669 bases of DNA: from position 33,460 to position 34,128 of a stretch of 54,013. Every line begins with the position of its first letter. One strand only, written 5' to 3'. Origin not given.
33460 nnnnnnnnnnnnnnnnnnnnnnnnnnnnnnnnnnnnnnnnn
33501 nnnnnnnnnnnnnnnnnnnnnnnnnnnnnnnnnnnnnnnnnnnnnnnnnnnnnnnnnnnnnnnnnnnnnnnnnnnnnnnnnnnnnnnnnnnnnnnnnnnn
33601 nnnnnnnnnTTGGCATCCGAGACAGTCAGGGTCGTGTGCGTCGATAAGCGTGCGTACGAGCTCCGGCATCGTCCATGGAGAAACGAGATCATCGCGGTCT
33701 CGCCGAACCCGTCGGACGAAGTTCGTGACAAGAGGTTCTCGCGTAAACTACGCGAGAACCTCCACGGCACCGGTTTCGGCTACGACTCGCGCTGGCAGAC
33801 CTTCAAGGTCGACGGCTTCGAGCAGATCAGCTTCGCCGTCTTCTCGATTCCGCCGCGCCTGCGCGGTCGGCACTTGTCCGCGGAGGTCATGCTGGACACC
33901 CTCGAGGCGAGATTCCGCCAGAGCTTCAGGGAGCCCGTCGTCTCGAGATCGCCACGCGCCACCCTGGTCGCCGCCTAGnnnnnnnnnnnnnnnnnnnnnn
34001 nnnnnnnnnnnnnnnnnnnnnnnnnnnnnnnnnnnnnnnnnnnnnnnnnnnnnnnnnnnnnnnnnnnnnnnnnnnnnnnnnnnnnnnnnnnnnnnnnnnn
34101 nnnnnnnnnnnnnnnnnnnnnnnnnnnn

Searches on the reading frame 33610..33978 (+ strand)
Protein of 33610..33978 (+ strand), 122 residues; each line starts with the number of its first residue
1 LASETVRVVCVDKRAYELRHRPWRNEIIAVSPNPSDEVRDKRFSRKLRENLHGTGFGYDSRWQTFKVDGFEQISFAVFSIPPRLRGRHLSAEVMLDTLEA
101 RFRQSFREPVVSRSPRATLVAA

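Call 12: search_protein_families(library=pfam, proteins=[window:33610-33978:+], max_evalue=1)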
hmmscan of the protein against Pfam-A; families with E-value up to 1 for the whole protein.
window:33610-33978:+ (122 aa): 0 families

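Call 19: find_homologous_proteins(query=window:33610-33978:+, max_evalue=0.01)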
Query window:33610-33978:+ (122 aa): 1 proteins with E <= 0.01 among 6 candidates.
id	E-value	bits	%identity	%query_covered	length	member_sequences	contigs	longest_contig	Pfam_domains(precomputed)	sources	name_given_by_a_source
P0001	6.4e-75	267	99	100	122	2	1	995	-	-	-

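Call 21: find_encoding_contigs(protein=P0001, flank=5000)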
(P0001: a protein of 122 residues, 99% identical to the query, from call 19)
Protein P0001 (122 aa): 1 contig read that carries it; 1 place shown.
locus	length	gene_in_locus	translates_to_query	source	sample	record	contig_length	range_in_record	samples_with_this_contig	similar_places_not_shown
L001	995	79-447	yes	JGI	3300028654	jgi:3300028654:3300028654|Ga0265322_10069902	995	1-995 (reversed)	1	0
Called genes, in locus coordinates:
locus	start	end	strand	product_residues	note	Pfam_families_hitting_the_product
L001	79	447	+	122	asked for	-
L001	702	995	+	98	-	?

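Call 29: search_protein_representatives(protein=window:33610-33978:+)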
Query: 122 residues. Proteins with E-value up to 0.001 (for the whole library): 6; up to 1e-10: 2; up to 1e-30: 1. The best 6 are listed.
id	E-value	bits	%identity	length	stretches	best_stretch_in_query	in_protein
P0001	2.0e-75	266.5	99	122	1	1-122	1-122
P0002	1.1e-15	73.9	38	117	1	1-113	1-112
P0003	2.9e-10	56.4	34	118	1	3-104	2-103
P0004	1.5e-09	54.1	39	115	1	14-111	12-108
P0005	2.4e-09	53.5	34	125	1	2-105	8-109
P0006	3.5e-08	49.7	33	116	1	4-106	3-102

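Call 44: find_homologous_proteins(query=A3, max_evalue=0.001)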
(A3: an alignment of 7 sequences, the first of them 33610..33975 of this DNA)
Query A3 (7 sequences) (122 aa, profile of the alignment): 5 proteins with E <= 0.001 among 1151 candidates.
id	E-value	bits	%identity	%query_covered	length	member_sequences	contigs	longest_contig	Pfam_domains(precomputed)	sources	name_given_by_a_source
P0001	3.4e-45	171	99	100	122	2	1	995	-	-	-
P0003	6.5e-43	163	34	85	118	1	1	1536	-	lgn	-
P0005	6.3e-41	157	32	92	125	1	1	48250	-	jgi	jgi:hypothetical protein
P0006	9.2e-41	156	32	84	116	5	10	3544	-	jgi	jgi:hypothetical protein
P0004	2.2e-33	133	37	84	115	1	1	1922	-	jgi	jgi:hypothetical protein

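Call 45: find_encoding_contigs(protein=P0005, flank=6000)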
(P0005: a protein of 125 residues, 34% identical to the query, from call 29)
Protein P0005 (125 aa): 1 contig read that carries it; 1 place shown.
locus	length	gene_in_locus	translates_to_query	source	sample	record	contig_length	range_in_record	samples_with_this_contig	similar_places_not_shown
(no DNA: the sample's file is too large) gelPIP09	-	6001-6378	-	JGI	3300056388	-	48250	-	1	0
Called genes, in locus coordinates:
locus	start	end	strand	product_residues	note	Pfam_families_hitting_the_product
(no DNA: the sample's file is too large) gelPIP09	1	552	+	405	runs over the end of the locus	PF12704:MacB_PCD, PF02687:FtsX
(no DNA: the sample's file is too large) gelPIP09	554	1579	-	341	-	PF01380:SIS (weak), PF10432:bact-PGI_C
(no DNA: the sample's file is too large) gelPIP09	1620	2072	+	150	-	-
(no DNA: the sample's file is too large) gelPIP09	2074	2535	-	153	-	-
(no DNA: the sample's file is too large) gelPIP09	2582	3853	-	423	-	PF00196:GerE (faint), PF08281:Sigma70_r4_2 (faint)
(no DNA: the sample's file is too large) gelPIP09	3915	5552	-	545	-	PF00118:Cpn60_TCP1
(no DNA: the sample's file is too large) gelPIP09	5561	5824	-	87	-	PF00166:Cpn10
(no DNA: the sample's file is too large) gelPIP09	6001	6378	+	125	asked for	-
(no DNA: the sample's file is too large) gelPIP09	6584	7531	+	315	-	PF00491:Arginase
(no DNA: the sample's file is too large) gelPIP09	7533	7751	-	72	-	-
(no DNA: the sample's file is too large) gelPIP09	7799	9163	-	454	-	PF08245:Mur_ligase_M, PF02875:Mur_ligase_C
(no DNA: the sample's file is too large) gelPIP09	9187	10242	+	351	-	PF02543:Carbam_trans_N (faint), PF00814:TsaD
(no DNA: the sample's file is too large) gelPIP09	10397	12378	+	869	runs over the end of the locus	PF00133:tRNA-synt_1, PF09334:tRNA-synt_1g (faint), PF00133:tRNA-synt_1, PF08264:Anticodon_1, PF10458:Val_tRNA-synt_C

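Call 46: find_encoding_contigs(protein=P0006, flank=4000, max_places=10)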
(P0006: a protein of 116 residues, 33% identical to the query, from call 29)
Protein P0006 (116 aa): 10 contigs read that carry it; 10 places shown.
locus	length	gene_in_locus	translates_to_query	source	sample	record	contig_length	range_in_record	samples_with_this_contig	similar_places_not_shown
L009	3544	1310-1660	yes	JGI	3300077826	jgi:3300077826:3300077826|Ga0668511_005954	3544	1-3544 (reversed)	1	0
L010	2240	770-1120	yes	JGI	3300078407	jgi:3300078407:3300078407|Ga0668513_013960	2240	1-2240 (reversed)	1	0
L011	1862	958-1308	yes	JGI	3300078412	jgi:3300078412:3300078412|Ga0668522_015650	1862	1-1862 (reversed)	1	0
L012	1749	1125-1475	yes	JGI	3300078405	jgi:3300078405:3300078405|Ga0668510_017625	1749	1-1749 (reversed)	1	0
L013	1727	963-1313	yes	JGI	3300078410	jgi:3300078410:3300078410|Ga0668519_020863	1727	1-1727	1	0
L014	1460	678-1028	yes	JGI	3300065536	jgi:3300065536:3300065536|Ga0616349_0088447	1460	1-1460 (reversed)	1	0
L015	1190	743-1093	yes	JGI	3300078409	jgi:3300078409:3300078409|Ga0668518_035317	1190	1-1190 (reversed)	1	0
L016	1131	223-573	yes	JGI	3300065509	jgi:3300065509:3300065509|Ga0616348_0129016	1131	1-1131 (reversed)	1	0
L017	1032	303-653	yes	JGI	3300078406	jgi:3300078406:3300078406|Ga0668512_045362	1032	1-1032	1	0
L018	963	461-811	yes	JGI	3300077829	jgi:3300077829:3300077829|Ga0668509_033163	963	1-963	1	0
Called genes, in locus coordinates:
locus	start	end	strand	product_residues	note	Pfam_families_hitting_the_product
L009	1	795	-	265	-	?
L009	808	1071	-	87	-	PF00166:Cpn10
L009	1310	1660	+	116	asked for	-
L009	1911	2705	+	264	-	PF19420:DDAH_eukar, PF02274:ADI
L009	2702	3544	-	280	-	?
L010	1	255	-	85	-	?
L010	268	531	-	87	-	PF00166:Cpn10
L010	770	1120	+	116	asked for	-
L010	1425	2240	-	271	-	?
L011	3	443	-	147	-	?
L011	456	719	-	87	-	PF00166:Cpn10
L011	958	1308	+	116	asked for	-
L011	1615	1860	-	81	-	?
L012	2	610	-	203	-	?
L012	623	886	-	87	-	PF00166:Cpn10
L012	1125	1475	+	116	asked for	-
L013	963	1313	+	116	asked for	-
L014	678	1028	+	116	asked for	-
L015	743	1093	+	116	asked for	-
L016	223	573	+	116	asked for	-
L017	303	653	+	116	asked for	-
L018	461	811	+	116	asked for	-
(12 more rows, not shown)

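Call 47: find_encoding_contigs(protein=P0003, flank=4000)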
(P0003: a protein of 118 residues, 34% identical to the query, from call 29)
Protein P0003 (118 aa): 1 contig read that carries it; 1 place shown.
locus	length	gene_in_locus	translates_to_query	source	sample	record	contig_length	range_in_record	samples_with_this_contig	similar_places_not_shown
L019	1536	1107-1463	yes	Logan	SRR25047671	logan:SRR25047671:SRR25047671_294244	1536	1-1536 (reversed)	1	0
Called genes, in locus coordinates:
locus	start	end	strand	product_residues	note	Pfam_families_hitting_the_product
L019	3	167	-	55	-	?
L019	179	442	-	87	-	PF00166:Cpn10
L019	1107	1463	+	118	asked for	-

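Call 48: find_encoding_contigs(protein=P0004, flank=4000)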
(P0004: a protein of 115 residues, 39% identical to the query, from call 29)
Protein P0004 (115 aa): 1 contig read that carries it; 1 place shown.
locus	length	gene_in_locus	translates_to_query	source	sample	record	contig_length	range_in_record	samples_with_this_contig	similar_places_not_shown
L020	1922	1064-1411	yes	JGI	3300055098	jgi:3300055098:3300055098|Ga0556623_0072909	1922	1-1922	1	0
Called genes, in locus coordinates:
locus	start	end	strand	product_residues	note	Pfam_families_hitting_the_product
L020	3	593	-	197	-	?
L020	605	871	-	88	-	PF00166:Cpn10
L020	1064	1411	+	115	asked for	-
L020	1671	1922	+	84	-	?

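Call 60: find_encoding_contigs(protein=P0002, flank=3000)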
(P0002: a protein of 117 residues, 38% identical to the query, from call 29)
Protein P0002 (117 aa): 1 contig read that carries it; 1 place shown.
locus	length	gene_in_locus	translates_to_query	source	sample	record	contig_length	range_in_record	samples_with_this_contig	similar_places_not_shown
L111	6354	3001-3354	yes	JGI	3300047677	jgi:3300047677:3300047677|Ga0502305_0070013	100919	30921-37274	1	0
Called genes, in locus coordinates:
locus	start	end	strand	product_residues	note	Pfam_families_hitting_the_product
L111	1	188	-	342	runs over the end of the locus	PF10432:bact-PGI_C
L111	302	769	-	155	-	-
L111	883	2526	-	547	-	PF00118:Cpn60_TCP1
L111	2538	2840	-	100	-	PF00166:Cpn10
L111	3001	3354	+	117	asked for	-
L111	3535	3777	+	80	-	-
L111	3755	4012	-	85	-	-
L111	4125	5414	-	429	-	PF08245:Mur_ligase_M, PF02875:Mur_ligase_C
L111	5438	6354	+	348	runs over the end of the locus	PF00814:TsaD, PF22521:HypF_C_2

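Call 72: search_protein_families(library=phrogs, proteins=[window:33610-33975:+, P0002, P0003, P0006], max_evalue=0.1)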
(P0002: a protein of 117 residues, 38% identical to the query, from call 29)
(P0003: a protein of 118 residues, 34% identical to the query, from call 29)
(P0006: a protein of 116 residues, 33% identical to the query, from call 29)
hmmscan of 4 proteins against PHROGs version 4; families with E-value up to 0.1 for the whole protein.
window:33610-33975:+ (122 aa): 0 families

P0002 (117 aa): 0 families

P0003 (118 aa): 0 families

P0006 (116 aa): 0 families

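Call 73: search_protein_families(library=pfam, proteins=[P0002, P0003, P0004, P0005, P0006], max_evalue=0.1)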
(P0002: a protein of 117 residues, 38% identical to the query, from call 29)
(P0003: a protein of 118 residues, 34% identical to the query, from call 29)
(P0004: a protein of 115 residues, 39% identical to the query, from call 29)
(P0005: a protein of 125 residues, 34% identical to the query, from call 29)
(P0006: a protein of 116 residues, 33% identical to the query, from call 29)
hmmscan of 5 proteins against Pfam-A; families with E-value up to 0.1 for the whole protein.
P0002 (117 aa): 0 families

P0003 (118 aa): 1 family
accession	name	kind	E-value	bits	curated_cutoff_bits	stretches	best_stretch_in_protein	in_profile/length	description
PF19394.4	DUF5969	-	0.085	13.6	25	0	66-116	6-55/93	Family of unknown function (DUF5969)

P0004 (115 aa): 0 families

P0005 (125 aa): 0 families

P0006 (116 aa): 0 families

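Call 76: predict_structure(alignment_id=A6)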
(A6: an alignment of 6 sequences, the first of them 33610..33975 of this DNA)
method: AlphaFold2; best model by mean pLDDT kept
length: 122 residues; sequences in the alignment: 6
mean_pLDDT: 86.2   pTM: 0.76
mean pLDDT of the five models: 86.2, 85.9, 85.7, 83.9, 83.3
residues with pLDDT >= 90: 83; 70-90: 21; 50-70: 12; < 50: 6
segments of 3 or more residues with pLDDT < 50: 116-118
pLDDT, mean of each block of 10 residues (from residue 1): 83 93 93 92 92 94 91 96 82 94 83 50 50
secondary structure, 60 per line:
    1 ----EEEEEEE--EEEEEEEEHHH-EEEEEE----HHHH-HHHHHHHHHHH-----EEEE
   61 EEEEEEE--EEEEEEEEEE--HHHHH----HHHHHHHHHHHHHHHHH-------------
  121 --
elements in order: E5-11 E14-21 E26-31 H36-39 H41-51 E57-67 E70-79 H82-86 H91-107

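Call 79: fold_search(model_id=the predicted structure, library=pdb)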
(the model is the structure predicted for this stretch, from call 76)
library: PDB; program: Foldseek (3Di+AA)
matches with E <= 10: 1561; with E <= 0.001: 0
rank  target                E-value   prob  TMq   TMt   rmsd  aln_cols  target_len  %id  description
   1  8g4s_Y                2.0e-02  0.20  0.18  0.18  20.5       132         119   15  40S ribosomal subunit of the 80S Giardia intestinalis assemblage A ribosome with Emetine bound in V2 conformation with (released 2024-01-31)
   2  7qep_D4               3.4e-02  0.54  0.25  0.24  10.1        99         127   10  Cryo-EM structure of the ribosome from Encephalitozoon cuniculi (released 2022-02-09)
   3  7olc_SY               5.5e-02  0.41  0.24  0.22  11.3       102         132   14  Thermophilic eukaryotic 80S ribosome at idle POST state (released 2022-01-26)
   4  7old_SY               5.5e-02  0.35  0.24  0.24  12.6       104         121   13  Thermophilic eukaryotic 80S ribosome at pe/E (TI)-POST state (released 2022-01-26)
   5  3j80_Y                5.5e-02  0.14  0.18  0.17  13.6       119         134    9  CryoEM structure of 40S-eIF1-eIF1A preinitiation complex (released 2014-11-05)
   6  3q4u_C                5.8e-02  0.57  0.27  0.14   7.4        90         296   10  Crystal structure of the ACVR1 kinase domain in complex with LDN-193189 (released 2011-02-09)
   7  8ip8_ba               5.8e-02  0.30  0.23  0.24  12.2       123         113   10  Wheat 80S ribosome stalled on AUG-Stop boron dependently (released 2024-02-21)
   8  8fvy_Y                7.0e-02  0.38  0.25  0.25  12.4       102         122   12  40S subunit of the Giardia lamblia 80S ribosome (released 2024-01-24)
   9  3pu2_C                7.4e-02  0.20  0.21  0.18  12.1       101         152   15  Crystal Structure of the Q3J4M4_RHOS4 protein from Rhodobacter sphaeroides. Northeast Structural Genomics Consortium T (released 2010-12-15)
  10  9axt_Ae               7.9e-02  0.12  0.17  0.16  13.1       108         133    7  Non-translating S. pombe ribosome (released 2024-10-16)
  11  3kxy_D                8.3e-02  0.51  0.30  0.28   7.9       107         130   13  Crystal Structure of the ExsC-ExsE Complex (released 2010-06-30)
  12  3kxy_B                8.3e-02  0.51  0.31  0.29   7.5       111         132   14  Crystal Structure of the ExsC-ExsE Complex (released 2010-06-30)
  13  7ls1_Q3               8.3e-02  0.14  0.18  0.17  12.6       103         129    9  80S ribosome from mouse bound to eEF2 (Class II) (released 2021-11-03)
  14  3kxy_H                8.8e-02  0.60  0.32  0.30   8.2       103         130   14  Crystal Structure of the ExsC-ExsE Complex (released 2010-06-30)
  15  8c3a_a                8.8e-02  0.12  0.16  0.17  11.9       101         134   16  Crystal structure of ailanthone bound to the Candida albicans 80S ribosome (released 2024-01-10)
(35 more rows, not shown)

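Call 95: find_related_loci(query=window:33610-33975:+, collection=viral_contigs, flank=3000)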
Query window:33610-33975:+ (122 aa) in viral_contigs; peptide patterns used: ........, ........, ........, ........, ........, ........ (x = any residue, [..] = any of these).
14 stretches matched a pattern, but none encodes a relative of the query by tblastn (E <= 1e-3).

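Call 103: fold_search(model_id=the predicted structure, library=viral)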
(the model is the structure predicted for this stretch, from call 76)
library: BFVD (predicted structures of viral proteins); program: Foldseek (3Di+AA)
matches with E <= 10: 1366; with E <= 0.001: 0
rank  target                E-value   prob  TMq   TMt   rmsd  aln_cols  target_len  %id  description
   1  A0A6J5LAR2            3.3e-03  0.93  0.32  0.26  12.5       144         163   12  Uncharacterized protein [uncultured Caudovirales phage]
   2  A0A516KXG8            1.1e-02  0.72  0.31  0.28  10.5       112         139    8  (no name in the UniProt tables at hand)
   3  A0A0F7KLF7            1.2e-02  0.72  0.28  0.09  11.1        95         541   18  (no name in the UniProt tables at hand)
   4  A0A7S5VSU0            1.5e-02  0.72  0.31  0.15  14.5       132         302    8  (no name in the UniProt tables at hand)
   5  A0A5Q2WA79            1.6e-02  0.72  0.25  0.18  17.1        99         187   10  (no name in the UniProt tables at hand)
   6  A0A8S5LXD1            2.4e-02  0.51  0.27  0.29   8.5       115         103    8  Uncharacterized protein [Myoviridae sp. ctZgq1]
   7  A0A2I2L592            2.8e-02  0.66  0.31  0.28  11.0       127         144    9  Serine/Threonine protein kinase [Orpheovirus IHUMI-LCC2]
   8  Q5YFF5                3.0e-02  0.77  0.36  0.28  11.3       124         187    9  Uncharacterized protein [Singapore grouper iridovirus]
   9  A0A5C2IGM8            3.0e-02  0.23  0.19  0.15  15.6       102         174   14  (no name in the UniProt tables at hand)
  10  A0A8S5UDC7            3.2e-02  0.99  0.46  0.53   5.2       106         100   13  Uncharacterized protein [Siphoviridae sp. ct13O11]
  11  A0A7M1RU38            3.6e-02  0.47  0.28  0.24  17.4       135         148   10  Uncharacterized protein [uncultured phage cr7_1]
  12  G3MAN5                3.8e-02  0.51  0.29  0.26  13.5       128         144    9  Gp494 [Bacillus phage G]
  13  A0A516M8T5            4.3e-02  0.92  0.35  0.49   5.2        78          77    9  (no name in the UniProt tables at hand)
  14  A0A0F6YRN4            4.3e-02  0.90  0.33  0.48   5.7        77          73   14  Uncharacterized protein [Mycobacterium phage Luchador]
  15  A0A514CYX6            4.5e-02  0.85  0.36  0.38   8.9       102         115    9  Uncharacterized protein [Leviviridae sp.]
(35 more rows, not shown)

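Call 105: search_protein_families(library=padloc, proteins=[window:33610-33975:+, P0002, P0003, P0006], max_evalue=0.1)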
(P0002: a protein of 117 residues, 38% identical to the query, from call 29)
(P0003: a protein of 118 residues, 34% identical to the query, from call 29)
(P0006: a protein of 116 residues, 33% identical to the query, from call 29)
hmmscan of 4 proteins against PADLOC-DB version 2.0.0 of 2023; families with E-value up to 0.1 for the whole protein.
window:33610-33975:+ (122 aa): 0 families

P0002 (117 aa): 0 families

P0003 (118 aa): 0 families

P0006 (116 aa): 0 families

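Call 106: search_protein_families(library=ncbifam, proteins=[window:33610-33975:+, P0002, P0003, P0006], max_evalue=0.1)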
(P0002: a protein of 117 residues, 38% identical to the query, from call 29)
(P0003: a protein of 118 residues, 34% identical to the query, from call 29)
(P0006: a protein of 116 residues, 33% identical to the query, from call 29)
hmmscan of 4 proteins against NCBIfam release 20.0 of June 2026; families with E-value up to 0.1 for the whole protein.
window:33610-33975:+ (122 aa): 0 families

P0002 (117 aa): 0 families

P0003 (118 aa): 0 families

P0006 (116 aa): 1 family
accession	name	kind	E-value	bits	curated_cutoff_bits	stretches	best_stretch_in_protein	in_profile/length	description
NF012002.0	PRK15458.1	equivalog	0.0095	15.1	707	1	43-109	314-381/428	tagatose-bisphosphate aldolase subunit KbaZ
